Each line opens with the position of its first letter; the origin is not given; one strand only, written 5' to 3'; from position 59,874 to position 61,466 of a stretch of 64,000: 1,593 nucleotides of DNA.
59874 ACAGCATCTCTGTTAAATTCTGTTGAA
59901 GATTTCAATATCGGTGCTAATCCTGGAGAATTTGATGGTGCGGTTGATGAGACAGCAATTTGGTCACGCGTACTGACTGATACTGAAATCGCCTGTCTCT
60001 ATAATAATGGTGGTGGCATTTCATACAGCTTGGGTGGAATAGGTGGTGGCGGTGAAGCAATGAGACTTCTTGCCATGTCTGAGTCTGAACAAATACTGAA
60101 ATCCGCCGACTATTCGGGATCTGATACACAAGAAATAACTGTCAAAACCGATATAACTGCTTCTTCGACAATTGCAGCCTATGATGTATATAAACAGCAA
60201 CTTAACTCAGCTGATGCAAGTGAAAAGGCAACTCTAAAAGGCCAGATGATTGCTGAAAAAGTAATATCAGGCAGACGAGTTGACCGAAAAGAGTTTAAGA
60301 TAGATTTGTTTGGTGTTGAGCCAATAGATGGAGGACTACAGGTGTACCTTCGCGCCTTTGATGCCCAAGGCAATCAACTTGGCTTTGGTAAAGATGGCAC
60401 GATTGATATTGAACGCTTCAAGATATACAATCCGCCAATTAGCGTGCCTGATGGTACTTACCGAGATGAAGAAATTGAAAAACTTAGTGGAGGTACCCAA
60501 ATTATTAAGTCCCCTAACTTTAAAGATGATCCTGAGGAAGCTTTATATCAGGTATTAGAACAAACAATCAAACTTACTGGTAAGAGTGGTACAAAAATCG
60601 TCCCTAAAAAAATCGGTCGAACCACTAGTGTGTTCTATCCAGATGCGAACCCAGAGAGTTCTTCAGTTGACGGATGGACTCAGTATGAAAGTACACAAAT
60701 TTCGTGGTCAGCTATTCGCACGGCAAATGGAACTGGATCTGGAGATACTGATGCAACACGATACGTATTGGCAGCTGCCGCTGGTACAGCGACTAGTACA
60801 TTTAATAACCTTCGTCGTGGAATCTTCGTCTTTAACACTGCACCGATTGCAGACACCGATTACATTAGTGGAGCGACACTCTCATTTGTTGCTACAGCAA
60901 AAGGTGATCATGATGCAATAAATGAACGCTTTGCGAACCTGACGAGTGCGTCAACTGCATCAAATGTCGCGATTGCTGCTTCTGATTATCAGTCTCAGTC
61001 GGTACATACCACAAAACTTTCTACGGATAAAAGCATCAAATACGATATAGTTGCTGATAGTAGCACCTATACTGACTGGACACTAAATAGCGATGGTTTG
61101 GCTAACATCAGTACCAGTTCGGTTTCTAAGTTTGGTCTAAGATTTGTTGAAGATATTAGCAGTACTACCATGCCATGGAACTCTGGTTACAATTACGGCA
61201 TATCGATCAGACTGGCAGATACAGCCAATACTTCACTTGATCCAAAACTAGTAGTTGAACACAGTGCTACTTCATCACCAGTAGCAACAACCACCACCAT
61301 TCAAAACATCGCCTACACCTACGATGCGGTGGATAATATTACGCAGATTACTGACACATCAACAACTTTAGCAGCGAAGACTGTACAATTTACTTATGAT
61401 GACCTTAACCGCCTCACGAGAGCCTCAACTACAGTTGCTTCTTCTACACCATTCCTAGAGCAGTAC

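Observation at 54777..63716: Approximately 9-kb Rhs/YD-repeat polymorphic-toxin locus with an unusual domain build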

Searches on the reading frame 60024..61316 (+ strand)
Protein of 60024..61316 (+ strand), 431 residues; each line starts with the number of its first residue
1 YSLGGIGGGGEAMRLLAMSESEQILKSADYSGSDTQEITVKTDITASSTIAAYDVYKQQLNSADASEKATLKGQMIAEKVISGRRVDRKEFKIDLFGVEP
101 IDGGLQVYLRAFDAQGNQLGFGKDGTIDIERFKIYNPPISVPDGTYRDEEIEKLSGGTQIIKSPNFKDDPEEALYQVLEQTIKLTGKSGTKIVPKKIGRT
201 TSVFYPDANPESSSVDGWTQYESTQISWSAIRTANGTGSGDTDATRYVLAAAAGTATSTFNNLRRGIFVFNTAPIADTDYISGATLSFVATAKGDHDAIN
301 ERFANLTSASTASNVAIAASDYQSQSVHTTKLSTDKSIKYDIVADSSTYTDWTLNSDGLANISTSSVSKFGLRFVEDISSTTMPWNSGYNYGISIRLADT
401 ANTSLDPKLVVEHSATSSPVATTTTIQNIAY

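Call 8: search_protein_families(library=pfam, proteins=[window:60024-61316:+], max_evalue=10)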
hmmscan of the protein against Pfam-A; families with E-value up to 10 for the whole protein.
window:60024-61316:+ (431 aa): 0 families

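Call 38: predict_structure(alignment_id=A1)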
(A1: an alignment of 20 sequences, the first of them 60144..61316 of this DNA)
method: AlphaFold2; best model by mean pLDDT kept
length: 391 residues; sequences in the alignment: 20
mean_pLDDT: 81.6   pTM: 0.85
mean pLDDT of the five models: 81.6, 80.5, 79.2, 76.9, 76.0
residues with pLDDT >= 90: 156; 70-90: 160; 50-70: 44; < 50: 31
segments of 3 or more residues with pLDDT < 50: 1-10, 171-173, 378-391
pLDDT, mean of each block of 10 residues (from residue 1): 40 75 85 92 89 95 95 95 91 95 87 73 87 95 89 86 81 68 91 86 72 91 89 91 92 64 83 63 67 80 63 94 89 89 85 78 87 73 40 34
secondary structure, 60 per line:
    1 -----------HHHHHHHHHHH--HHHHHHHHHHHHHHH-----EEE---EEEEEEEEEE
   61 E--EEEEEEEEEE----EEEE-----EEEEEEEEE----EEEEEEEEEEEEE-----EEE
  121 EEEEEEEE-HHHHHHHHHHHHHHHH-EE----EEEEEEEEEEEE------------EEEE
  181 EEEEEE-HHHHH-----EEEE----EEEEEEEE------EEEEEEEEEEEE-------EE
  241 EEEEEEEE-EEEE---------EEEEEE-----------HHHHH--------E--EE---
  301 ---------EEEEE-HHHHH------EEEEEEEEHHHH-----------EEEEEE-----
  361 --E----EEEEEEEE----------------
elements in order: H12-22 H25-39 E45-47 E51-61 E64-73 E78-81 E87-95 E100-112 E118-128 H130-145 E153-164 E177-186 H188-192 E198-201 E206-213 E220-231 E239-248 E250-253 E263-268 H280-284 E310-314 H316-320 E327-334 H335-338 E350-355 E368-375

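Call 48: find_related_loci(query=A1, collection=genome_contigs, flank=10000)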
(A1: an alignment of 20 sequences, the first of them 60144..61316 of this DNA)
Query A1 (391 aa) in genome_contigs; peptide patterns used: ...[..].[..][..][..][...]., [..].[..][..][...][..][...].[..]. (x = any residue, [..] = any of these).
169 stretches matched a pattern; 46 encode a relative of the query (tblastn E <= 1e-3); 42 distinct loci.
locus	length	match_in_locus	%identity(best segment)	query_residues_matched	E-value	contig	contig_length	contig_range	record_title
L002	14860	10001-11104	37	20-386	4e-62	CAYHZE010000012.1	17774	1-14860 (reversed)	MAG TPA_asm: uncultured Candidatus Saccharibacteria bacterium isolate ERP119705_co17_184 genome assembly, contig: NODE_4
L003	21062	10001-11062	39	25-373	1e-61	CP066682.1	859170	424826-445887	MAG: Candidatus Kaiserbacteria bacterium isolate NC_groundwater_79_Ag_B-0.1um_58_26 chromosome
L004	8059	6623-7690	37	25-388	4e-61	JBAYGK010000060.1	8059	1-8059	MAG: Candidatus Paceibacterota bacterium isolate SO_2016_GW1_123 scaffold16855_OW334_2016, whole genome shotgun sequence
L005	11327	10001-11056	38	20-376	1e-65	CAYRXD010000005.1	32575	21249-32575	MAG TPA_asm: uncultured Candidatus Saccharibacteria bacterium isolate binchicken_co125_168 genome assembly, contig: NODE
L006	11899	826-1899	37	18-375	2e-59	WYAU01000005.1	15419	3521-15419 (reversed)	MAG: Candidatus Brocadia sp. isolate AMX1 k127_29100, whole genome shotgun sequence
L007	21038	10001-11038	36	20-375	2e-58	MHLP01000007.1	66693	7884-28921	MAG: Candidatus Lloydbacteria bacterium RIFCSPLOWO2_01_FULL_50_20 rifcsplowo2_01_scaffold_1697, whole genome shotgun seq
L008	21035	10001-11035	38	25-386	3e-57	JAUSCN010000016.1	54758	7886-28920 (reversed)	MAG: bacterium isolate E14_concoct.bin.140 E14_k141_87535, whole genome shotgun sequence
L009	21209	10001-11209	34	13-389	4e-57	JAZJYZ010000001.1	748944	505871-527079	MAG: Patescibacteria group bacterium isolate ADI_H2L1_1_122_18_3-bin003_1 ADIH2L11_B003_1_000000000001, whole genome sho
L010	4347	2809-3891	36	15-376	6e-56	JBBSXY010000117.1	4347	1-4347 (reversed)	MAG: Nanoarchaeota archaeon isolate H32-bin010 H32_bin010_000000000117, whole genome shotgun sequence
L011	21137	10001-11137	37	3-391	3e-55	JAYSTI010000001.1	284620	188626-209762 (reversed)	MAG: Candidatus Lloydbacteria bacterium isolate GFS_12411 GFS_12411_0, whole genome shotgun sequence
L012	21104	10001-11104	37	19-381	2e-54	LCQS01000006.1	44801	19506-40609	MAG: Parcubacteria group bacterium GW2011_GWA2_51_10 UY63_C0006, whole genome shotgun sequence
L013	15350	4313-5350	35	25-380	3e-53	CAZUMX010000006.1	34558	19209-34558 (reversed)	MAG TPA_asm: uncultured Candidatus Saccharibacteria bacterium isolate SRP278252_co2_168 genome assembly, contig: NODE_24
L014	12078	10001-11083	36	19-375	2e-53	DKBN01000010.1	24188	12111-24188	MAG TPA_asm: Patescibacteria group bacterium UBA6899 UBA6899_contig_6998, whole genome shotgun sequence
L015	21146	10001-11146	36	20-391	5e-53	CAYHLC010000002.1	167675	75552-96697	MAG TPA_asm: uncultured Candidatus Saccharibacteria bacterium isolate ERP119705_co13_82 genome assembly, contig: NODE_78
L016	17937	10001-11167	34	4-386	9e-52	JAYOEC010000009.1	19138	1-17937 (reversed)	MAG: Candidatus Paceibacterota bacterium isolate 139553_S155_concoct_bins.tsv.021 NODE_3596_length_19138_cov_7.383063, w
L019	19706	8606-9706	35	28-391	2e-51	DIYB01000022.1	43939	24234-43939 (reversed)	MAG TPA_asm: Patescibacteria group bacterium UBA6065 UBA6065_contig_3939, whole genome shotgun sequence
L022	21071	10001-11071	35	27-391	4e-49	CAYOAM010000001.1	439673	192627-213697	MAG TPA_asm: uncultured Candidatus Saccharibacteria bacterium isolate SRP150892_co1_176 genome assembly, contig: NODE_5_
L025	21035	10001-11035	34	17-379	1e-46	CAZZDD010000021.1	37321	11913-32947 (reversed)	MAG TPA_asm: uncultured Candidatus Peribacteria bacterium isolate SRP329715_co2_201 genome assembly, contig: NODE_2343_l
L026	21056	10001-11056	36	32-391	1e-44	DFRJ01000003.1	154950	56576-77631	MAG TPA_asm: Patescibacteria group bacterium UBA3466 UBA3466_contig_8569, whole genome shotgun sequence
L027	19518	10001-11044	37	27-375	3e-44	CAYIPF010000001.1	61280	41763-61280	MAG TPA_asm: uncultured Candidatus Saccharibacteria bacterium isolate ERP119705_co25_9 genome assembly, contig: NODE_152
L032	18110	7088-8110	35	25-378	4e-42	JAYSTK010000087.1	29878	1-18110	MAG: Candidatus Kaiserbacteria bacterium isolate GFS_12429 GFS_12429_86, whole genome shotgun sequence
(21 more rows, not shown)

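Call 51: search_protein_families(library=phrogs, proteins=[L032:2526-3686:+, L032:3693-5753:+, L032:5779-7038:+, L032:7046-8131:+, L032:8167-10296:+, L032:10305-13220:+, L027:7980-9950:+, L027:9953-11077:+, L027:11729-13183:+, L027:13189-14607:+], max_evalue=0.001)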
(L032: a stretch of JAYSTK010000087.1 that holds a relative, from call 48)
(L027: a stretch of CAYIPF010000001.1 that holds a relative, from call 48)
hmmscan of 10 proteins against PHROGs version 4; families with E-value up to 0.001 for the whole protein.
L032:2526-3686:+ (387 aa): 0 families

L032:3693-5753:+ (687 aa): 0 families

L032:5779-7038:+ (420 aa): 0 families

L032:7046-8131:+ (362 aa): 0 families

L032:8167-10296:+ (710 aa): 0 families

L032:10305-13220:+ (972 aa): 0 families

L027:7980-9950:+ (657 aa): 1 family
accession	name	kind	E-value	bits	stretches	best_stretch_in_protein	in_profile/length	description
phrog_16122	-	head and packaging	0.00082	19.4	0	108-199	67-145/526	virion structural protein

L027:9953-11077:+ (375 aa): 0 families

L027:11729-13183:+ (485 aa): 0 families

L027:13189-14607:+ (473 aa): 0 families

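Call 52: search_protein_families(library=pfam, proteins=[L032:2526-3686:+, L032:3693-5753:+, L032:5779-7038:+, L032:7046-8131:+, L032:8167-10296:+, L032:10305-13220:+, L027:7980-9950:+, L027:9953-11077:+, L027:11729-13183:+, L027:13189-14607:+], max_evalue=0.001)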
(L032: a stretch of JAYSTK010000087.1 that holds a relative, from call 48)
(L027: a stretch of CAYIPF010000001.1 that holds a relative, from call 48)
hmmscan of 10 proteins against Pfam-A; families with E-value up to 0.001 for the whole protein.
L032:2526-3686:+ (387 aa): 0 families

L032:3693-5753:+ (687 aa): 0 families

L032:5779-7038:+ (420 aa): 0 families

L032:7046-8131:+ (362 aa): 0 families

L032:8167-10296:+ (710 aa): 0 families

L032:10305-13220:+ (972 aa): 0 families

L027:7980-9950:+ (657 aa): 0 families

L027:9953-11077:+ (375 aa): 0 families

L027:11729-13183:+ (485 aa): 0 families

L027:13189-14607:+ (473 aa): 0 families

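Call 53: find_related_loci(query=A1, collection=viral_contigs, flank=10000)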
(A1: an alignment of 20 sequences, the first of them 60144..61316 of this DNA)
Query A1 (391 aa) in viral_contigs; peptide patterns used: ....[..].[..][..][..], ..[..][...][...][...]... (x = any residue, [..] = any of these).
113 stretches matched a pattern; 49 encode a relative of the query (tblastn E <= 1e-3); 49 distinct loci.
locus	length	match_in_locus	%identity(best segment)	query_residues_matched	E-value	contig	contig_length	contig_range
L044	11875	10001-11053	40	20-374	5e-68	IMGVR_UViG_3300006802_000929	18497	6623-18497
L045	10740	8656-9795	39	17-390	1e-62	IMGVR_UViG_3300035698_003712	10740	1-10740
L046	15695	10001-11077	38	15-375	2e-60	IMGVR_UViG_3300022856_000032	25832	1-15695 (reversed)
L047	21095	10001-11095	39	19-386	2e-57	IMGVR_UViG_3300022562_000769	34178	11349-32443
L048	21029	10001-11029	41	25-374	4e-57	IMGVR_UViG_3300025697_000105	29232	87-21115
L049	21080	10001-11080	37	17-379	2e-57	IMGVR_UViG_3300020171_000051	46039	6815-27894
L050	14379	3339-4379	36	18-375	2e-54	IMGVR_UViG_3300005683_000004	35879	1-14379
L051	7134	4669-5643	34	52-382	4e-53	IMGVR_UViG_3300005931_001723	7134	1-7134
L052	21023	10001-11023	37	15-373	7e-53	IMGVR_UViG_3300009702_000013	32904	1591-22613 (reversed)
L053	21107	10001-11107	34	17-375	3e-52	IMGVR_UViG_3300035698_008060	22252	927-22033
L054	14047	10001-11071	37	15-388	2e-51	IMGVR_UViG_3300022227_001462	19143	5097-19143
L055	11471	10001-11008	36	16-380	1e-50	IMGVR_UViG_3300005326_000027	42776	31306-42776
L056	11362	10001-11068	35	15-374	2e-50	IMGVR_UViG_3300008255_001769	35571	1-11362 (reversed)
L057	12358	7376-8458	35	15-374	2e-50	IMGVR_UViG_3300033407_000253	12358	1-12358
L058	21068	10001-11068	35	15-374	2e-50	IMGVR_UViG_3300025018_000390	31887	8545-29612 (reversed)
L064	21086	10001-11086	33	17-385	3e-43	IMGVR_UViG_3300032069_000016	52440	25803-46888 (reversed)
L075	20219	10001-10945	31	48-378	2e-35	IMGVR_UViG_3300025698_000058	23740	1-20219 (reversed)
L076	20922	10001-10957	32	51-378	4e-35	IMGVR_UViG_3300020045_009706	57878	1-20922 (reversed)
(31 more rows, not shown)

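Call 58: search_protein_families(library=phrogs, alignment_id=A2, max_evalue=0.00001)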
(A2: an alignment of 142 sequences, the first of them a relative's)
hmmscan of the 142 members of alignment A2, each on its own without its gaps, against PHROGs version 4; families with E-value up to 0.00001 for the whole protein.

A. member 1, L064:9992-11782:+ (597 aa): 0 families

B. families by the number of members that match (of 142 scanned): 152 families (the first 25 are shown)
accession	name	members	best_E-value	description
phrog_366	-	4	2.8e-29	tail fiber protein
phrog_1806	-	4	2.6e-22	collagen like minor tail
phrog_5073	-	3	1.5e-49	tail fiber protein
phrog_6320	-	3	3.4e-46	tail fiber protein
phrog_30509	-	3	2.2e-39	collagen like minor tail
phrog_8745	-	3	3.2e-37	tail fiber protein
phrog_2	-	3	2.4e-36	terminase large subunit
phrog_819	-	3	2.8e-35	tail protein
phrog_28263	-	3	3.4e-34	tail fiber protein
phrog_3420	-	3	9.4e-30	-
phrog_29268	-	3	2.1e-24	-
phrog_18350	-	3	1.7e-21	tail fiber protein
phrog_5353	-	3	9.3e-20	-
phrog_36982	-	3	3.8e-19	-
phrog_17587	-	3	4e-17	tail fiber protein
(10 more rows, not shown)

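Call 59: search_protein_families(library=phrogs, proteins=[L064:2440-3414:+, L064:6233-7783:+, L064:9573-9992:+, L064:11797-13866:+, L064:13866-17480:+, L053:1032-2846:+, L053:8632-9993:+, L053:11145-12047:+, L053:12053-13840:+, L053:14344-16452:+], max_evalue=0.001)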
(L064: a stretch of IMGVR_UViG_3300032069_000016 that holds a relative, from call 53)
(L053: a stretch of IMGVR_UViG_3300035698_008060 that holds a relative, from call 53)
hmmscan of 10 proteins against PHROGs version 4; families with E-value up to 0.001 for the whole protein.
L064:2440-3414:+ (325 aa): 2 families
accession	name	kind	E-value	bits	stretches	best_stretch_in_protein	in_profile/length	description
phrog_442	-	connector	3e-11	44.1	1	228-319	169-262/270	head-tail adaptor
phrog_11431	-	head and packaging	0.00078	19.2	0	216-264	107-155/578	virion structural protein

L064:6233-7783:+ (517 aa): 1 family
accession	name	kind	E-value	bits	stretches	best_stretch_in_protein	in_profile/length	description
phrog_4704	-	tail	1.4e-05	25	0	54-256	204-405/625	tail length tape measure protein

L064:9573-9992:+ (140 aa): 1 family
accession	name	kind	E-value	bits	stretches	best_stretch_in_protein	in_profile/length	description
phrog_11178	-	unknown function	0.00059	20.4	1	19-68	13-63/200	-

L064:11797-13866:+ (690 aa): 8 families
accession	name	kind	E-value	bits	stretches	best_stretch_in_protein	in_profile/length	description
phrog_13163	-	tail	2.6e-35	122.6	1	6-220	535-743/976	baseplate wedge subunit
phrog_32294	-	tail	4.4e-30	104.2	1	3-226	424-639/2435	baseplate wedge subunit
phrog_18802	-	head and packaging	4.2e-28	97.5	1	7-239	826-1051/3007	virion structural protein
phrog_24074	-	unknown function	3.1e-24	86.3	1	6-194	440-623/892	-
phrog_1469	-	tail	2.7e-23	82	1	11-218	529-729/2607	baseplate wedge subunit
phrog_19601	-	tail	9.3e-20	70.4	1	10-224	647-855/2043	baseplate wedge subunit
phrog_38322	-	unknown function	2.1e-12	47.7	1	98-194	408-503/506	-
phrog_3188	-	other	2.1e-05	25.3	0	424-470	5-52/96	co-chaperonin GroES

L064:13866-17480:+ (1205 aa): 0 families

L053:1032-2846:+ (605 aa): 1 family
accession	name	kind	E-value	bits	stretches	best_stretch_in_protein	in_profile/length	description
phrog_332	-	connector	7e-05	22.3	1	310-594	258-542/560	head-tail adaptor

L053:8632-9993:+ (454 aa): 4 families
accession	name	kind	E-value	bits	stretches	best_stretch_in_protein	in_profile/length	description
phrog_910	-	tail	4.7e-07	30.4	1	234-272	49-87/497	tail collar fiber protein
phrog_972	-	tail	5.1e-07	28.8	1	240-284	522-691/1246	tail fiber protein proximal subunit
phrog_30320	-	unknown function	1.1e-06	28.9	2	237-280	91-135/452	-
phrog_15547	-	unknown function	5.2e-06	26.9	0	237-268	141-172/373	-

L053:11145-12047:+ (301 aa): 6 families
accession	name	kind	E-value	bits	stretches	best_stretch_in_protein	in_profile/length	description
phrog_1980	-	tail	3.4e-08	34.2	1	146-218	4-70/449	tail fiber protein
phrog_24607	-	tail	3.2e-06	26.9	1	144-225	3-75/674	tail protein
phrog_6013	-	tail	4.5e-06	26.9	1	40-130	46-137/228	tail protein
phrog_2712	-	tail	2.1e-05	24.1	1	69-223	346-448/700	tail fiber protein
phrog_12714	-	unknown function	6.3e-05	22.7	1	146-216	6-72/568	-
phrog_17834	-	unknown function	9.7e-05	22.5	1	143-220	4-75/458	-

L053:12053-13840:+ (596 aa): 1 family
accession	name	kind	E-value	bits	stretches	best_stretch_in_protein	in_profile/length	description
phrog_358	-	unknown function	1.4e-05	23.5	1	127-243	459-551/2056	-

L053:14344-16452:+ (703 aa): 1 family
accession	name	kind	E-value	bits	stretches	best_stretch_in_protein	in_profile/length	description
phrog_36437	-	unknown function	8.8e-06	26.1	1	599-669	253-332/374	-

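Call 78: fold_search(model_id=the predicted structure, library=viral)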
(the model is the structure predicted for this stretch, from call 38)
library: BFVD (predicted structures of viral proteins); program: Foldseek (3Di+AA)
matches with E <= 10: 697; with E <= 0.001: 12
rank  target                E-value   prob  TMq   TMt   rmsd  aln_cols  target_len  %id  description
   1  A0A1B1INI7            1.5e-18  1.00  0.52  0.56  19.8       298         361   25  (no name in the UniProt tables at hand)
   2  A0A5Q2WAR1            1.0e-15  1.00  0.51  0.43  15.2       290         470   20  (no name in the UniProt tables at hand)
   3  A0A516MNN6            6.1e-09  1.00  0.41  0.67   3.6       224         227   17  (no name in the UniProt tables at hand)
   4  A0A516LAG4            9.4e-09  1.00  0.35  0.22  18.1       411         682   13  (no name in the UniProt tables at hand)
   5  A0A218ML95            2.2e-07  1.00  0.41  0.68   5.3       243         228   14  Uncharacterized protein [uncultured virus]
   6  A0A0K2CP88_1          6.2e-06  1.00  0.30  0.17   6.2       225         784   13  Carbohydrate-binding module family 96 domain-containing protein [Brevibacillus phage SecTim467]
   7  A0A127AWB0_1          2.6e-05  1.00  0.30  0.09   9.2       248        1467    9  Pectate lyase [Bacillus phage SP-15]
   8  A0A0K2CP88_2          3.3e-05  1.00  0.30  0.16  10.4       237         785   10  Carbohydrate-binding module family 96 domain-containing protein [Brevibacillus phage SecTim467]
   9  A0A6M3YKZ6            4.3e-05  1.00  0.31  0.16   5.9       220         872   12  (no name in the UniProt tables at hand)
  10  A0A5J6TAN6            9.9e-05  1.00  0.29  0.21  17.1       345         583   11  (no name in the UniProt tables at hand)
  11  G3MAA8                5.2e-04  1.00  0.31  0.22  11.7       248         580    9  Gp367 [Bacillus phage G]
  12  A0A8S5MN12            6.2e-04  0.97  0.30  0.10  18.0       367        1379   10  Uncharacterized protein [Siphoviridae sp. ct89Z21]
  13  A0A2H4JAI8            1.5e-03  1.00  0.29  0.21   7.2       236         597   10  Putative structural protein [uncultured Caudovirales phage]
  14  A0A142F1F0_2          2.9e-03  0.99  0.28  0.16   7.4       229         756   12  Putative tail fiber protein [Bacillus phage Shbh1]
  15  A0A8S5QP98            5.3e-03  0.99  0.32  0.10   7.0       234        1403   14  Tail protein [Siphoviridae sp. ctgBD49]
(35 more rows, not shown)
